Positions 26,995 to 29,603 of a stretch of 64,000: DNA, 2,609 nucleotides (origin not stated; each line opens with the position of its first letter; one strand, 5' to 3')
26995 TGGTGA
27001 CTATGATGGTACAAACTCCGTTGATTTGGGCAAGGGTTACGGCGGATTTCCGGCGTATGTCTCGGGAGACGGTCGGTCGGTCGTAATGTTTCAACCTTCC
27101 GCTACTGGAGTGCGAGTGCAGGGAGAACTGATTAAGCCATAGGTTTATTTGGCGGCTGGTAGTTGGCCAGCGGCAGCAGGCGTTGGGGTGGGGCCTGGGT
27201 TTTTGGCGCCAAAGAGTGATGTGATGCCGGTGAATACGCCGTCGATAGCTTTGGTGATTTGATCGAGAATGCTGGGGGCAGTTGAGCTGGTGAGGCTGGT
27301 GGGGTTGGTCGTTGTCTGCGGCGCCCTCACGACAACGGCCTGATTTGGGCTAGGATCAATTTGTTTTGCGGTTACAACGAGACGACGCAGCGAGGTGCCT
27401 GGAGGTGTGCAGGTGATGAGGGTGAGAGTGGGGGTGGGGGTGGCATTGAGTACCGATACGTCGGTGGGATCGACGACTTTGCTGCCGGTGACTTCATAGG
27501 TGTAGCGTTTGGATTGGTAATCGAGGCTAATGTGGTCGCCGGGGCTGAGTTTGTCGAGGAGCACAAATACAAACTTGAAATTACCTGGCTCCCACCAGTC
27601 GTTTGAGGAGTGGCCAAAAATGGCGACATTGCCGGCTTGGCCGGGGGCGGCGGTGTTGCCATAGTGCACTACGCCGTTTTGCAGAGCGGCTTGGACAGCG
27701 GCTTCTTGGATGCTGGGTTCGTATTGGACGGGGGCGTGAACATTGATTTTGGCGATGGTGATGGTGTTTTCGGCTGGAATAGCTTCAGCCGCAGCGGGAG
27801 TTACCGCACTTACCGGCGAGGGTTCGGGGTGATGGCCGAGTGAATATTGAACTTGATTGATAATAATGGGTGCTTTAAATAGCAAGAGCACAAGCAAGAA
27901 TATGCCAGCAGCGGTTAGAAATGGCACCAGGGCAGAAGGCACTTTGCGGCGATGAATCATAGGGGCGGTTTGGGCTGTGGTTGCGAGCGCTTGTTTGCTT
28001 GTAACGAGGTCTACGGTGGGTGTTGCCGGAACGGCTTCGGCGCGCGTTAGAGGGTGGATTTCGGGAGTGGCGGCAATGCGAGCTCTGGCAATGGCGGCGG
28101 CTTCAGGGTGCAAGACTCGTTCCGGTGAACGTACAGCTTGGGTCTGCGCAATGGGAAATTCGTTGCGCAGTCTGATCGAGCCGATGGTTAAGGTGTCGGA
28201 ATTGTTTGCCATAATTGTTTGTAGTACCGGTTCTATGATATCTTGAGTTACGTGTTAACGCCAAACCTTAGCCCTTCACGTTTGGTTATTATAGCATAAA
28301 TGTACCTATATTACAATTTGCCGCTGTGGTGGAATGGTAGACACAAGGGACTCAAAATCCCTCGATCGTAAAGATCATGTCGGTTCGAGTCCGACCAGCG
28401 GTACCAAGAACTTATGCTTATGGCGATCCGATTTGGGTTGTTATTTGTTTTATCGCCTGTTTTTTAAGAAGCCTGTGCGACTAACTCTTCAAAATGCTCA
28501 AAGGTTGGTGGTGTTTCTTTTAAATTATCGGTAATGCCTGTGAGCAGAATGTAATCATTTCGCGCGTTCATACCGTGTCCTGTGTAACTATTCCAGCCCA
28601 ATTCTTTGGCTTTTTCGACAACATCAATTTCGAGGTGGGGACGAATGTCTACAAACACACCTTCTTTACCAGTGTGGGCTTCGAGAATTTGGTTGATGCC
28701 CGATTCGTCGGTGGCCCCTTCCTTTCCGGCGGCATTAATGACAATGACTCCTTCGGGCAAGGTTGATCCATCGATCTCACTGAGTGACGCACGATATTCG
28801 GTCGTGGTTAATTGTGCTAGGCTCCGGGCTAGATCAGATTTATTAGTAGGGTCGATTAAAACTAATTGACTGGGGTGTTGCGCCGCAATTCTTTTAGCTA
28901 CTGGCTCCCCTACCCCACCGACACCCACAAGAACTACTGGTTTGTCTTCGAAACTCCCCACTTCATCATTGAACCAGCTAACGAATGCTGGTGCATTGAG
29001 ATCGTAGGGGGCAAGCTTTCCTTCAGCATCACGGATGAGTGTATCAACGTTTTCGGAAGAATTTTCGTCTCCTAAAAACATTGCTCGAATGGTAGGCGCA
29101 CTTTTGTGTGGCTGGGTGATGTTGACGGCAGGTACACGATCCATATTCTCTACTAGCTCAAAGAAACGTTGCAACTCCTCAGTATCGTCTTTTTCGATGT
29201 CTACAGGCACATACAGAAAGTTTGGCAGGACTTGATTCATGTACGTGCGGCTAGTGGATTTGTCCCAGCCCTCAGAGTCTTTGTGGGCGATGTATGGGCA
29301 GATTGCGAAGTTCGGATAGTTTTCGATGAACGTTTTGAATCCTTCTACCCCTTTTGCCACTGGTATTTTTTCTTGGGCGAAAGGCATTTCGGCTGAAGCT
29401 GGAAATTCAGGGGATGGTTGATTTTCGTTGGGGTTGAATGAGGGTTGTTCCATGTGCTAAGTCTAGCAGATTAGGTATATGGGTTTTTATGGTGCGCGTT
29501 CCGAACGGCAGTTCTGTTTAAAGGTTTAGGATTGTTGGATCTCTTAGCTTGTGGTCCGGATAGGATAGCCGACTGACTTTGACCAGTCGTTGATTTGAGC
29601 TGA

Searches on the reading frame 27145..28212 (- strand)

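Call 94: search_protein_families(library=pfam, proteins=[window:27145-28212:-], max_evalue=0.001)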
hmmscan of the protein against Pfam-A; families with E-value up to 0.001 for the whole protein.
window:27145-28212:- (355 aa): 1 family
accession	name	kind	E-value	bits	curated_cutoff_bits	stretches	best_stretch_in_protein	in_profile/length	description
PF04203.18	Sortase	-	1e-26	93.5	26.6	1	151-284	1-124/125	Sortase domain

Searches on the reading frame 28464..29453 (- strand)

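Call 94: search_protein_families(library=pfam, proteins=[window:28464-29453:-], max_evalue=0.001)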
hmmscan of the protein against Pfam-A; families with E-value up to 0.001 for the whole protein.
window:28464-29453:- (329 aa): 2 families
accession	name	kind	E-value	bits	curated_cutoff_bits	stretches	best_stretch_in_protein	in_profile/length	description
PF03435.24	Sacchrp_dh_NADP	-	0.00012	22.9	25.1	1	173-243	1-77/129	Saccharopine dehydrogenase NADP binding domain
PF01488.26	Shikimate_DH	-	0.00039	21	24.3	1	164-270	6-111/138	Shikimate / quinate 5-dehydrogenase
